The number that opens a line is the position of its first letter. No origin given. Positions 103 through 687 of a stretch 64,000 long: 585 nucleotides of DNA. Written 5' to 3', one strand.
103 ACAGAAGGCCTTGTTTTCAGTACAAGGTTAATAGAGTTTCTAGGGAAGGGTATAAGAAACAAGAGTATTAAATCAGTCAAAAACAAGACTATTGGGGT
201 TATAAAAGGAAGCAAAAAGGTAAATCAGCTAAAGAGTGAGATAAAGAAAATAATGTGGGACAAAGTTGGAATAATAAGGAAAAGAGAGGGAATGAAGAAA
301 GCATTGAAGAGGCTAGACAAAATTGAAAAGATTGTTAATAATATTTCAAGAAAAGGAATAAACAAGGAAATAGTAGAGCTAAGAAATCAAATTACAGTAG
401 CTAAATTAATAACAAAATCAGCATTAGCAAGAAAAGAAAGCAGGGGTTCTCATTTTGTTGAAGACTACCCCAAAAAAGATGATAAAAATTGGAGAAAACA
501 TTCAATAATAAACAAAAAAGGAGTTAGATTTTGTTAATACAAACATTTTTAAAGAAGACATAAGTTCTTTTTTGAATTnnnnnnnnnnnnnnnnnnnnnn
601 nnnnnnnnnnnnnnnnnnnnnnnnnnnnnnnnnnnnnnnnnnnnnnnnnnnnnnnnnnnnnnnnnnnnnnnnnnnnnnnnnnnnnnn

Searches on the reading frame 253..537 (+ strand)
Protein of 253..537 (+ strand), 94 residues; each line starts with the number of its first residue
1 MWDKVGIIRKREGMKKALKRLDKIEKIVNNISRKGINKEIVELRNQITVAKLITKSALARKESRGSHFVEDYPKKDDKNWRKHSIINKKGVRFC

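Call 56: search_protein_families(library=pfam, proteins=[window:253-537:+], max_evalue=0.0001)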
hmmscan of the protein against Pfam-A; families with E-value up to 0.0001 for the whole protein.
window:253-537:+ (94 aa): 1 family
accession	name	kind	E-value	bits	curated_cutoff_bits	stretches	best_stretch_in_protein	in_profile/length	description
PF02910.25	Succ_DH_flav_C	-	2.6e-26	92.6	20.8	1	1-87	8-101/130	Fumarate reductase flavoprotein C-term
